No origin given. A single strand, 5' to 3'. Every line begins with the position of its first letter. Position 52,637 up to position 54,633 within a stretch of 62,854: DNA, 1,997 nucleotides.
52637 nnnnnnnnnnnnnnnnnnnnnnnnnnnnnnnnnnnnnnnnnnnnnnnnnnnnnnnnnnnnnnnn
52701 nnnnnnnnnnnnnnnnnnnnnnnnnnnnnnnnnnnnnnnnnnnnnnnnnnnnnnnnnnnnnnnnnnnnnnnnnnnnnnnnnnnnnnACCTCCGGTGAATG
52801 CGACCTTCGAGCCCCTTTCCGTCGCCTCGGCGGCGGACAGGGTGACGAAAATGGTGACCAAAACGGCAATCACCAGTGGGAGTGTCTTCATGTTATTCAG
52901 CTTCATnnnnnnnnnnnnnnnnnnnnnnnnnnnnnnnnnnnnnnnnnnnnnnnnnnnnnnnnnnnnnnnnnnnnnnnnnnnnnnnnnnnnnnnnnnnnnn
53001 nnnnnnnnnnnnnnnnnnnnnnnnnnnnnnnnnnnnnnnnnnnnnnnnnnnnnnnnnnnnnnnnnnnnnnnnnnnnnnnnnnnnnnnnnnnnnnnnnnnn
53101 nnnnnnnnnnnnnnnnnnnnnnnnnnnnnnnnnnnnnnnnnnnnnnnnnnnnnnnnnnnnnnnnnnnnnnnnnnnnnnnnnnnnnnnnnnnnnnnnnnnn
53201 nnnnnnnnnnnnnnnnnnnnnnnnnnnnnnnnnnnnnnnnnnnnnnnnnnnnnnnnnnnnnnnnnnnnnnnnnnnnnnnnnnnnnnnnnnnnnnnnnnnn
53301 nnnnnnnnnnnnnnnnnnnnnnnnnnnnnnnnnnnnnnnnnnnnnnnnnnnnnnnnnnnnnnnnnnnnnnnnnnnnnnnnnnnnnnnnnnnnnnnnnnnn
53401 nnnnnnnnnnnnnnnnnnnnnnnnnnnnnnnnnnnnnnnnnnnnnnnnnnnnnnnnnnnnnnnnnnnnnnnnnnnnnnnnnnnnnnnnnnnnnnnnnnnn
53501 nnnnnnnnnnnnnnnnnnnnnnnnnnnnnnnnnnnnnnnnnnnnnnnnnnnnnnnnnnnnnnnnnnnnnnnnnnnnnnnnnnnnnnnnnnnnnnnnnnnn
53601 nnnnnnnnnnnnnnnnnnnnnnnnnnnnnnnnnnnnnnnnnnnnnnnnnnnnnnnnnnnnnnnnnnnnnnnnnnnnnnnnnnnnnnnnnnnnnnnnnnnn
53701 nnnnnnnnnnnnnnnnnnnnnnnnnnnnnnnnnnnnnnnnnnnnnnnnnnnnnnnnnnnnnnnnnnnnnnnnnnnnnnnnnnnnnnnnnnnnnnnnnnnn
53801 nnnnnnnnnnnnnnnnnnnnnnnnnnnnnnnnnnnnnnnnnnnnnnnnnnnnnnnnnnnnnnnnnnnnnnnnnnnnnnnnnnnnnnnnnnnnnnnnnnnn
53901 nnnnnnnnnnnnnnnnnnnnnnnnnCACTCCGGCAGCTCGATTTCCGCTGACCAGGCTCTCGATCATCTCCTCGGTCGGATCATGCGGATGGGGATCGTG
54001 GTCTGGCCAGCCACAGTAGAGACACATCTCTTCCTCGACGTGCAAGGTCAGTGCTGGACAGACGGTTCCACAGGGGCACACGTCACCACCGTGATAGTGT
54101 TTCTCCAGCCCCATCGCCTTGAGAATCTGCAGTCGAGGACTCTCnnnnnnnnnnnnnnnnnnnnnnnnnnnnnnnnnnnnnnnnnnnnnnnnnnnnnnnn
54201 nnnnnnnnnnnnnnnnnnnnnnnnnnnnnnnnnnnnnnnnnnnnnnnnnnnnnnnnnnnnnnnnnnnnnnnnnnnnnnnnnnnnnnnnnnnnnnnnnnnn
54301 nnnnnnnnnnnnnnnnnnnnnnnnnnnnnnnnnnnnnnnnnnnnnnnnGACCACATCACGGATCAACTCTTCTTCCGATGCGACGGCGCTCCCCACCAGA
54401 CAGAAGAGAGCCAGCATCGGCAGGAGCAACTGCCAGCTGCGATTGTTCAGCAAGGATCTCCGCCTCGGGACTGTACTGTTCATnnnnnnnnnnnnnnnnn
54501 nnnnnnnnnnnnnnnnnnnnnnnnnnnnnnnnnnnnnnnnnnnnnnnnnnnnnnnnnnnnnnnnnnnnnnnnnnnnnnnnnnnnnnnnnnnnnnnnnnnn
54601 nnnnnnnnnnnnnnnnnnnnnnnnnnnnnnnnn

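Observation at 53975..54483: Cys/His-rich metal-binding-like insert plus a possible twin-arginine signal in amidohydrolase paralogue 3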

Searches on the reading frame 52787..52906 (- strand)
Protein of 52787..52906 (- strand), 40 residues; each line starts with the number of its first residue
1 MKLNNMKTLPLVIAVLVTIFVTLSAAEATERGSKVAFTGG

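Call 15: search_protein_families(library=pfam, proteins=[window:52787-52906:-], max_evalue=10)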
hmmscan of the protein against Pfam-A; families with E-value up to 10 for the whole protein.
seq(40 aa): 1 family
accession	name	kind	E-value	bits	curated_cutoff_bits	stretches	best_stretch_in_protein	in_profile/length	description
PF08105.16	Antimicrobial10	-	0.097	13.2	25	1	1-27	1-27/50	Metchnikowin family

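Call 16: search_protein_families(library=ncbifam, proteins=[window:52787-52906:-], max_evalue=10)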
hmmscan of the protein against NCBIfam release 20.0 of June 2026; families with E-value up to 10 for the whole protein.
seq(40 aa): 0 families

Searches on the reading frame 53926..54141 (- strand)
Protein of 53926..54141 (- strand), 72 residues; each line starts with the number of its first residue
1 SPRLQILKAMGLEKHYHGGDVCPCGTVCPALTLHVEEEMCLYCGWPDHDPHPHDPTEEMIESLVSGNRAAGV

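Call 28: search_protein_families(library=pfam, proteins=[window:53926-54141:-], max_evalue=10)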
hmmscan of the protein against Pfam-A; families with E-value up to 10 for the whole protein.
seq(72 aa): 0 families
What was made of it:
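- No significant match to any metal-binding family (call 28).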

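Call 29: search_solved_structures(query=window:53926-54141:-, max_evalue=10, show_alignments=3)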
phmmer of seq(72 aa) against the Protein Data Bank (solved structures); distinct sequences matched with E-value up to 10: 3.
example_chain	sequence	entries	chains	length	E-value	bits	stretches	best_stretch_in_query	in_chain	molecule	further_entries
9bh5_Cj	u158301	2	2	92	0.4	14.2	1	14-53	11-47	Ribosomal protein L37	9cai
2v3a_A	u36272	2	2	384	0.49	14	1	9-44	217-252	RUBREDOXIN REDUCTASE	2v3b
5xy3_j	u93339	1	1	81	0.81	13.3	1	24-54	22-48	Ribosomal protein L37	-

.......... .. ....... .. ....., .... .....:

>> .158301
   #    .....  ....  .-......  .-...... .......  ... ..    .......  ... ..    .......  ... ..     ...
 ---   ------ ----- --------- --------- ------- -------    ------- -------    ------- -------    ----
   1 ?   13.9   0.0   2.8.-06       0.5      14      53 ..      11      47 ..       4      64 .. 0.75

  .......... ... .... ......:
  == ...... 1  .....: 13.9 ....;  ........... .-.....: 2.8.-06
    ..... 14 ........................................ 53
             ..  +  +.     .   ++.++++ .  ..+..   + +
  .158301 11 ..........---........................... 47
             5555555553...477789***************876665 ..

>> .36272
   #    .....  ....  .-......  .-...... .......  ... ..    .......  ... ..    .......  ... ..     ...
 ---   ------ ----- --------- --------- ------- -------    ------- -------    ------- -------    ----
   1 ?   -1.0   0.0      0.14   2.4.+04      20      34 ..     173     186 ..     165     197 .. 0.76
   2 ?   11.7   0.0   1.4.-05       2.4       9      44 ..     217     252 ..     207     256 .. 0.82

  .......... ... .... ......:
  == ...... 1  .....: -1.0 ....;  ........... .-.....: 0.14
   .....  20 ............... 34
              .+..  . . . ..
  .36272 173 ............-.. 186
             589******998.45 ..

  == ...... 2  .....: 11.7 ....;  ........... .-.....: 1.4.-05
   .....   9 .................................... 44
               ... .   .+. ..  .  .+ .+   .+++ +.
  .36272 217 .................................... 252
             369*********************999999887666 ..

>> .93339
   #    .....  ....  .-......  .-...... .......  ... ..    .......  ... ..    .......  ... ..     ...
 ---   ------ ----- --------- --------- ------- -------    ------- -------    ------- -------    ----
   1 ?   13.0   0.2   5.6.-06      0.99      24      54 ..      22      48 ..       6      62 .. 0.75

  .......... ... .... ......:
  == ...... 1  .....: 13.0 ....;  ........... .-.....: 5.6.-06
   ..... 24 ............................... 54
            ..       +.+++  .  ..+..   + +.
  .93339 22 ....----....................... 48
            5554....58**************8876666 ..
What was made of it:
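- On Zinc ribbon / rubredoxin-like knuckle domain: Best PDB sequence hit E 0.4 (call 29).
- Closest known: Zinc-ribbon and rubredoxin-type Cys knuckles. Same: The alignment to L37 places the Cys and His in register (call 29).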

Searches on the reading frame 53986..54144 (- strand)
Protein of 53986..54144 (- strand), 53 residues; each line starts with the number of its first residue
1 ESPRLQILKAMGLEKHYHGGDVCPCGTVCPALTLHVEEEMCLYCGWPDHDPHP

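Call 39: predict_structure(alignment_id=A4)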
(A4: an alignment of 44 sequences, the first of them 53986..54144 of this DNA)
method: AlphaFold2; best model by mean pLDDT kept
length: 53 residues; sequences in the alignment: 44
mean_pLDDT: 80.6   pTM: 0.52
mean pLDDT of the five models: 80.6, 67.1, 65.8, 64.8, 64.8
residues with pLDDT >= 90: 2; 70-90: 47; 50-70: 4; < 50: 0
segments of 3 or more residues with pLDDT < 50: none
pLDDT, mean of each block of 10 residues (from residue 1): 84 81 78 80 84 68
secondary structure, 60 per line:
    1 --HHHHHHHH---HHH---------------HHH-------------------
elements in order: H3-10
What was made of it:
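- The insert alone folds with best-model pLDDT 80.6 (call 39). Four of the five insert-only models score about 65 (call 39).
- Tried and rejected: The best model has pLDDT 80.6 and the other four about 65 (call 39).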

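Call 41: fold_search(model_id=the predicted structure, library=pdb)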
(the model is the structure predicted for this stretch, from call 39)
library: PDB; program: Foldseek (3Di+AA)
matches with E <= 10: 0; with E <= 0.001: 0
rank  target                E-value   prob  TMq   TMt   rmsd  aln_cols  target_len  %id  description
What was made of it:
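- No metal-binding family or fold match was found (calls 28, 41).
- On Zinc ribbon / rubredoxin-like knuckle domain: Foldseek gave 0 hits (call 41).
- No structural neighbour in the PDB (call 41).
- Tried and rejected: Foldseek against the PDB gave 0 hits (call 41).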

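Call 51: search_protein_representatives(alignment_id=A4)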
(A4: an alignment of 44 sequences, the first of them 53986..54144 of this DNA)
Query: 44 sequences, 53 profile positions. Proteins with E-value up to 0.001 (for the whole library): 13; up to 1e-10: 2; up to 1e-30: 0. The best 13 are listed.
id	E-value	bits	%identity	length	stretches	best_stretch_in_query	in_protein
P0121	9.5e-12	60.8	-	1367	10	20-46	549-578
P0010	1.3e-11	60.4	-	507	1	1-52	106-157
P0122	8.5e-10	54.5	-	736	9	37-50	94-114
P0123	4.0e-08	49.2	-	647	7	34-49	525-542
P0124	2.1e-07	46.9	-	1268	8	15-47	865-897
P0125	1.8e-06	43.9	-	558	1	3-48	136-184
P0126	2.2e-06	43.6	-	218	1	3-46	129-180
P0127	1.4e-05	41.0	-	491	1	2-52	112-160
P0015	2.0e-05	40.5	-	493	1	2-52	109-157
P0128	3.0e-05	40.0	-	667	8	34-49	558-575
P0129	1.5e-04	37.7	-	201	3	35-52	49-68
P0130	1.6e-04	37.7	-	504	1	4-49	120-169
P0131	4.0e-04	36.4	-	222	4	7-33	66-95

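Call 52: search_protein_families(library=pfam, proteins=[P0121, P0122, P0123, P0124, P0128, P0129, P0131, P0126, P0125], max_evalue=0.001)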
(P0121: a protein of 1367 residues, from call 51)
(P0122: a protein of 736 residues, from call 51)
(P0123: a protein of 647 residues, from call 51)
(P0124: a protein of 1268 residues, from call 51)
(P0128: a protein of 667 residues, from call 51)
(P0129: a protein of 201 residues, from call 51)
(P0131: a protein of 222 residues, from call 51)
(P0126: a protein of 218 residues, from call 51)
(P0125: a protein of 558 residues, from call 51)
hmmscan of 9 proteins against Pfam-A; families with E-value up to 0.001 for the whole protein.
P0121 (1367 aa): 1 family
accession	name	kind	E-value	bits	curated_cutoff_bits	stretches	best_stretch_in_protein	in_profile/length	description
PF00395.25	SLH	-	8.7e-22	77.3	20.8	2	1206-1245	1-41/44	S-layer homology domain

P0122 (736 aa): 11 families
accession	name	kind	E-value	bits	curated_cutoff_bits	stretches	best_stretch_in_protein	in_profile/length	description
PF13909.12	zf-H2C2_5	-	1.9e-29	101.3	27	0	377-398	3-24/26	C2H2-type zinc-finger domain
PF00096.32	zf-C2H2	-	3.9e-27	93.5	25.2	0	104-126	2-23/23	Zinc finger, C2H2 type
PF23612.1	zf-C2H2_ZN142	-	3.9e-23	80.9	27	0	689-705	3-19/27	ZN142 C2H2 zinc finger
PF13894.12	zf-C2H2_4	-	5.5e-22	76.8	27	0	75-97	2-24/24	C2H2-type zinc finger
PF23223.1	zf-C2H2_ZNF462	-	3.4e-18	65.4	27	0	377-398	6-27/31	Zinc finger protein 462, C2H2 zinc finger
PF13465.12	zf-H2C2_2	-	1.6e-11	44.3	40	0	340-363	2-24/26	Zinc-finger double domain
PF23320.1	Zn_SUZ12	-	2.7e-08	33.9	28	0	184-215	18-49/70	Polycomb protein SUZ12-like, Zn domain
PF14784.11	ECSIT_C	-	2.1e-07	31.7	29.6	0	73-125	56-114/130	C-terminal domain of the ECSIT protein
PF23611.1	zf-C2H2_16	-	4.7e-05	23.7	27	0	105-122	3-20/26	C2H2 zinc finger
PF09044.15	Kp4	-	0.00014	22.4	27.8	0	328-360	69-101/125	Kp4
PF05715.19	zf-piccolo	-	0.00057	20.6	30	0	630-668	5-40/60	Piccolo Zn-finger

P0123 (647 aa): 11 families
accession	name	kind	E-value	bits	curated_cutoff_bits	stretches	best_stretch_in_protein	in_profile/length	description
PF13909.12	zf-H2C2_5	-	6.7e-40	134.7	27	4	505-528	3-26/26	C2H2-type zinc-finger domain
PF00096.32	zf-C2H2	-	1.5e-32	110.6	25.2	1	592-613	3-23/23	Zinc finger, C2H2 type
PF23612.1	zf-C2H2_ZN142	-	1.1e-26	92.2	27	2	133-157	3-27/27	ZN142 C2H2 zinc finger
PF13894.12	zf-C2H2_4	-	9.2e-21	73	27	0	132-154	2-24/24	C2H2-type zinc finger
PF23223.1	zf-C2H2_ZNF462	-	2.9e-18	65.7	27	1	534-555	6-27/31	Zinc finger protein 462, C2H2 zinc finger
PF13465.12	zf-H2C2_2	-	1e-13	51.2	40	0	145-169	1-24/26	Zinc-finger double domain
PF23611.1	zf-C2H2_16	-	8.1e-13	48.5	27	0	133-152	3-22/26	C2H2 zinc finger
PF23320.1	Zn_SUZ12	-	2.1e-09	37.4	28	0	527-557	19-49/70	Polycomb protein SUZ12-like, Zn domain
PF05715.19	zf-piccolo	-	4.3e-05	24.2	30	0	558-570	27-39/60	Piccolo Zn-finger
PF23107.1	Zf-C2H2_ZNF451_C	-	0.00014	22.8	30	0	563-588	5-30/59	Two consecutive Zinc fingers C2H2 type, ZNF451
PF23225.1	zf-C2H2_7th_ZNF462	-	0.0003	20.9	27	0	534-555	7-28/42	Zinc finger protein 462, seventh C2H2 zinc finger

P0124 (1268 aa): 0 families

P0128 (667 aa): 13 families
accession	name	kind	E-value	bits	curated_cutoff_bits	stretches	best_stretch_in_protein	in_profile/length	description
PF13909.12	zf-H2C2_5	-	8.4e-48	160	27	5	538-561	3-26/26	C2H2-type zinc-finger domain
PF00096.32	zf-C2H2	-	2.6e-34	116.1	25.2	2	625-646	3-23/23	Zinc finger, C2H2 type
PF23612.1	zf-C2H2_ZN142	-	6e-20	70.8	27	1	625-649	3-27/27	ZN142 C2H2 zinc finger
PF13894.12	zf-C2H2_4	-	1.9e-19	68.9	27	0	182-204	2-24/24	C2H2-type zinc finger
PF23223.1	zf-C2H2_ZNF462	-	3.1e-19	68.7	27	0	567-588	6-27/31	Zinc finger protein 462, C2H2 zinc finger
PF23611.1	zf-C2H2_16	-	2.7e-17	62.7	27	0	596-615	3-22/26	C2H2 zinc finger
PF13465.12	zf-H2C2_2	-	1.9e-14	53.5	40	0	521-546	1-25/26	Zinc-finger double domain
PF23225.1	zf-C2H2_7th_ZNF462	-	3.4e-11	43.1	27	0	505-530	3-28/42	Zinc finger protein 462, seventh C2H2 zinc finger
PF23320.1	Zn_SUZ12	-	1.4e-09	38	28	0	560-590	19-49/70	Polycomb protein SUZ12-like, Zn domain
PF23107.1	Zf-C2H2_ZNF451_C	-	2.3e-05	25.3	30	0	507-550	3-53/59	Two consecutive Zinc fingers C2H2 type, ZNF451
PF12756.13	zf-C2H2_2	-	5.7e-05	23.7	26.9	0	550-590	35-76/100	C2H2 type zinc-finger (2 copies)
PF07464.16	ApoLp-III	-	0.00011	22.8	36.3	0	532-643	30-144/146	Apolipophorin-III precursor (apoLp-III)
PF12013.13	OrsD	-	0.00086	20.2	26.6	0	507-530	87-113/114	Orsellinic acid/F9775 biosynthesis cluster protein D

P0129 (201 aa): 13 families
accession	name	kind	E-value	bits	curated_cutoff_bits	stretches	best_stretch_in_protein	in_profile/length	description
PF13909.12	zf-H2C2_5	-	4.2e-19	68.2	27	2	2-22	6-26/26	C2H2-type zinc-finger domain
PF00096.32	zf-C2H2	-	1.9e-16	59.9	25.2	2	86-107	3-23/23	Zinc finger, C2H2 type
PF23612.1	zf-C2H2_ZN142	-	5.2e-14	52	27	0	57-80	3-26/27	ZN142 C2H2 zinc finger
PF23223.1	zf-C2H2_ZNF462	-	3e-11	43.2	27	1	28-49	6-27/31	Zinc finger protein 462, C2H2 zinc finger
PF13894.12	zf-C2H2_4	-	3.5e-11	43.2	27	0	27-49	2-24/24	C2H2-type zinc finger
PF23320.1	Zn_SUZ12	-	2.2e-08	34.2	28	1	20-51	18-49/70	Polycomb protein SUZ12-like, Zn domain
PF23611.1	zf-C2H2_16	-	2.8e-08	34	27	0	57-75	3-21/26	C2H2 zinc finger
PF23225.1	zf-C2H2_7th_ZNF462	-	5.3e-08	32.9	27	0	28-49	7-28/42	Zinc finger protein 462, seventh C2H2 zinc finger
PF13465.12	zf-H2C2_2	-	1.4e-05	25.6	40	0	11-36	1-25/26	Zinc-finger double domain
PF23075.1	zf-C2H2_ZNF462_11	-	5.6e-05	23.3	27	0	28-56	7-35/45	Zinc finger protein 462, C2H2 zinc finger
PF12013.13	OrsD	-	7e-05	23.7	26.6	0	85-128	13-59/114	Orsellinic acid/F9775 biosynthesis cluster protein D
PF23107.1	Zf-C2H2_ZNF451_C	-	9.4e-05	23.4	30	0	57-82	5-30/59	Two consecutive Zinc fingers C2H2 type, ZNF451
PF05715.19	zf-piccolo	-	0.00047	20.9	30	0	52-70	27-45/60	Piccolo Zn-finger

P0131 (222 aa): 0 families

P0126 (218 aa): 1 family
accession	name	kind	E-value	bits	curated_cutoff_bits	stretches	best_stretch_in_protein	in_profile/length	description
PF22039.1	HUTI_composite_bact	-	0.00012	22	25.5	1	59-77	1-19/26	Imidazolonepropionase-like composite domain, bacteria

P0125 (558 aa): 2 families
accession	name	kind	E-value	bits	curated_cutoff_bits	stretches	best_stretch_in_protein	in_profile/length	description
PF01979.26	Amidohydro_1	-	3.8e-13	49.8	25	1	451-501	261-320/345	Amidohydrolase family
PF07969.17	Amidohydro_3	-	2.2e-10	41.1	29.7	1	460-520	405-471/472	Amidohydrolase family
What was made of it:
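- Closest known: Zinc-ribbon and rubredoxin-type Cys knuckles. Different: The module occurs only inside this amidohydrolase family (calls 51, 52) and in an exported protein.
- Tried and rejected: These are repeated, composition-driven knuckle matches (calls 51, 52).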

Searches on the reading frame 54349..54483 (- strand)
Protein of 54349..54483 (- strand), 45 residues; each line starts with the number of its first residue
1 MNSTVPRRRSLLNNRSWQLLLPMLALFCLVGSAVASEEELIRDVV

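Call 15: search_protein_families(library=pfam, proteins=[window:54349-54483:-], max_evalue=10)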
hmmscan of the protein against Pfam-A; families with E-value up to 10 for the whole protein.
seq(45 aa): 0 families

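Call 16: search_protein_families(library=ncbifam, proteins=[window:54349-54483:-], max_evalue=10)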
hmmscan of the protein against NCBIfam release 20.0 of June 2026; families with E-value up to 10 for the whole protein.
seq(45 aa): 0 families
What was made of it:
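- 54376..54483 (-): Signal peptide, residues 1-36. The n-region is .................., the h-region is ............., and the likely cleavage is AVA|SEEE. It is most likely Sec-type. No Tat HMM hit (calls 15, 16).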
